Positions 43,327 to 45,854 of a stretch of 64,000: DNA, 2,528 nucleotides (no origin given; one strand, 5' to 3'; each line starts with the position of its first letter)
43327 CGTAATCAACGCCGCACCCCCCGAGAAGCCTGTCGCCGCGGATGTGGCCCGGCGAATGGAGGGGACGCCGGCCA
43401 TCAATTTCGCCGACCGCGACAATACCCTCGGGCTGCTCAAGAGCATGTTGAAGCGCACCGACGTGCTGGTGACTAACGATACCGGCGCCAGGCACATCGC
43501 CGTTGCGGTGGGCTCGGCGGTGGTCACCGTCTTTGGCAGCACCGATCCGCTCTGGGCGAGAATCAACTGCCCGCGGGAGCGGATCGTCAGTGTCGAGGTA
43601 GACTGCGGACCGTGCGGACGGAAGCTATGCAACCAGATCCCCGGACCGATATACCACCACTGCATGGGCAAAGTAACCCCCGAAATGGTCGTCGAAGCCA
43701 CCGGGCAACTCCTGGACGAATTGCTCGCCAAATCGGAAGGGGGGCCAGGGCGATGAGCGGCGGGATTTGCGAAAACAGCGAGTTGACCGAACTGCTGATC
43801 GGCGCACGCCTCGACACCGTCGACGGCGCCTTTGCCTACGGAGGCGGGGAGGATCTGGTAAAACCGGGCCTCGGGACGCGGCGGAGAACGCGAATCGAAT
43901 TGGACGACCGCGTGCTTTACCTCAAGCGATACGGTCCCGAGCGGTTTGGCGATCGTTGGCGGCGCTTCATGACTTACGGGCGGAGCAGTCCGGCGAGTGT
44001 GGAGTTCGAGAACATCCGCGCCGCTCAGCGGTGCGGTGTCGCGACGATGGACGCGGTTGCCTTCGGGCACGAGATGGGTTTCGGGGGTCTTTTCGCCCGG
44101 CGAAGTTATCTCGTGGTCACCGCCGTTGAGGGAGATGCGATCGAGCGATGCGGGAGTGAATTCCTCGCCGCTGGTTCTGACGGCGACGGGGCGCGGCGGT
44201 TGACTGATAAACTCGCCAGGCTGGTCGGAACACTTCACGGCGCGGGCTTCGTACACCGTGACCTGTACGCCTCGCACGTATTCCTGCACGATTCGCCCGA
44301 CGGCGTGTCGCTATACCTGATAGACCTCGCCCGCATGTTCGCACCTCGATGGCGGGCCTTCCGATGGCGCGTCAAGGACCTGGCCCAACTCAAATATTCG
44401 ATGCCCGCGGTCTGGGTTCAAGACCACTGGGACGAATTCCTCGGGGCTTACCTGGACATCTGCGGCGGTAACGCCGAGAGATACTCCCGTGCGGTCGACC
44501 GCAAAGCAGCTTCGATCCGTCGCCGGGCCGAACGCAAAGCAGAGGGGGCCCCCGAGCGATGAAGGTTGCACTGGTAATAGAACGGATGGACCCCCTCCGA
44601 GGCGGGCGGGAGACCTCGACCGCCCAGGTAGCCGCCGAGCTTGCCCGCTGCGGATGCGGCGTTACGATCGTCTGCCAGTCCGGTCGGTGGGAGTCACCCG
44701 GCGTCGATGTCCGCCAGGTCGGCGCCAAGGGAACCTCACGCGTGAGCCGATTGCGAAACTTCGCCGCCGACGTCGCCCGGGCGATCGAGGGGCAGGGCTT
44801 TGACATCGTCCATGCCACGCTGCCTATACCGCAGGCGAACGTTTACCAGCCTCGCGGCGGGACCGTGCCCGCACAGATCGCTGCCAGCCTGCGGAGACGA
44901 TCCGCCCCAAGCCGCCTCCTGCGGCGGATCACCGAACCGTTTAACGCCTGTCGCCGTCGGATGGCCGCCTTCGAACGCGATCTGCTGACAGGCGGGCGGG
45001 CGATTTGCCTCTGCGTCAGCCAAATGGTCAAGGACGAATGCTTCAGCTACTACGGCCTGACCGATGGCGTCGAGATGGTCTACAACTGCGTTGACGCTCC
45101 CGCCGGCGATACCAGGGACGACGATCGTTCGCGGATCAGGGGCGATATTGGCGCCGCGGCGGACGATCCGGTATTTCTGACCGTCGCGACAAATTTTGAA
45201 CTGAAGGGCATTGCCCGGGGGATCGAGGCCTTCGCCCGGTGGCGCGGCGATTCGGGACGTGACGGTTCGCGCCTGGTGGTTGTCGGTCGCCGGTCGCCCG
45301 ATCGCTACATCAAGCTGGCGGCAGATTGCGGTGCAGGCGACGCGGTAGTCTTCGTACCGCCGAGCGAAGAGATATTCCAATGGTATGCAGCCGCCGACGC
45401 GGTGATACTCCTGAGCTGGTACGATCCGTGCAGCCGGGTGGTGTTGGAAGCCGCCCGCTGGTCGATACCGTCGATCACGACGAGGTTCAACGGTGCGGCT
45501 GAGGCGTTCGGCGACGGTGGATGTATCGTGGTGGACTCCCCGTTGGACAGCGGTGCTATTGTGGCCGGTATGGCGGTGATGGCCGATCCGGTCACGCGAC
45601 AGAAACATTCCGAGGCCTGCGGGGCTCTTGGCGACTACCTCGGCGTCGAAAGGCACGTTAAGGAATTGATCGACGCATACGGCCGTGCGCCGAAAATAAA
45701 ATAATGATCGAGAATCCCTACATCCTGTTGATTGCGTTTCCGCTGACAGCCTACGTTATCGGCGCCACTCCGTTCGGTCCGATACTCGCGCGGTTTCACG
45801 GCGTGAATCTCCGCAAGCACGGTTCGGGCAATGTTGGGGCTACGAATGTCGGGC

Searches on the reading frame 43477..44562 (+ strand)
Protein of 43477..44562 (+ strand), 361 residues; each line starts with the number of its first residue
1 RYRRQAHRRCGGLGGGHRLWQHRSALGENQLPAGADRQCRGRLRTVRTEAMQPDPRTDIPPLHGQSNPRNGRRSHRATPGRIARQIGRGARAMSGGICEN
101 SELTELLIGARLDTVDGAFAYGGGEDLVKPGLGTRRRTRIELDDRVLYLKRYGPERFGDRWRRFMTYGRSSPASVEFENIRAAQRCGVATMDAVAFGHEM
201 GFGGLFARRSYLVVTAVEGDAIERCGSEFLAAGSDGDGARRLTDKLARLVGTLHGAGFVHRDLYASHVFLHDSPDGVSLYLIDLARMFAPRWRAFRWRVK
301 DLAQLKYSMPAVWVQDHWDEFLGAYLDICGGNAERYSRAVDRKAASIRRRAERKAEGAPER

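Call 15: search_protein_families(library=pfam, proteins=[window:43477-44562:+], max_evalue=0.001)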
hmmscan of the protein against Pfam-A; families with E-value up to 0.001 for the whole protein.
window:43477-44562:+ (361 aa): 1 family
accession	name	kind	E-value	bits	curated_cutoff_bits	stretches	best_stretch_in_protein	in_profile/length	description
PF06293.20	Kdo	-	1.7e-24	86.9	21.3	1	140-325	28-207/207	Lipopolysaccharide kinase (Kdo/WaaP) family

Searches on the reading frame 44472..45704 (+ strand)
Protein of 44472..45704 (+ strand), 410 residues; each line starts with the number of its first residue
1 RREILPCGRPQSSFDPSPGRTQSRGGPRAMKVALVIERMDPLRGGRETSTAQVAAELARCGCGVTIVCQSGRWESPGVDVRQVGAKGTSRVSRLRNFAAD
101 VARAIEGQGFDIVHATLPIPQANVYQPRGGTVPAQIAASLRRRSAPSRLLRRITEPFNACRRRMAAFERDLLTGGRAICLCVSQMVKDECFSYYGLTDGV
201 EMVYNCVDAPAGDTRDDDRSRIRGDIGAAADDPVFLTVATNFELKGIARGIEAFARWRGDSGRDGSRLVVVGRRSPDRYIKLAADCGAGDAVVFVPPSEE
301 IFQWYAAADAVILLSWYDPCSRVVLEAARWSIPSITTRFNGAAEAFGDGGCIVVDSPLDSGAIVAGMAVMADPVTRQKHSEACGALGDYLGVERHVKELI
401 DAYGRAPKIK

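Call 15: search_protein_families(library=pfam, proteins=[window:44472-45704:+], max_evalue=0.001)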
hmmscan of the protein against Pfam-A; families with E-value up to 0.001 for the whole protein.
window:44472-45704:+ (410 aa): 4 families
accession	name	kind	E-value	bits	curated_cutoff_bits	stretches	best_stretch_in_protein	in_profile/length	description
PF00534.26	Glycos_transf_1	-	9.4e-17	61.5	26.4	1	219-368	2-153/172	Glycosyl transferases group 1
PF13692.12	Glyco_trans_1_4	-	8.9e-14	52.4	27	1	233-361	2-130/142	Glycosyl transferases group 1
PF13439.12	Glyco_transf_4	-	3e-12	47.3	28.5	1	44-208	2-167/170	Glycosyltransferase Family 4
PF13579.12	Glyco_trans_4_4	-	5e-10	40.4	29.7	1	44-186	1-139/158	Glycosyl transferase 4-like domain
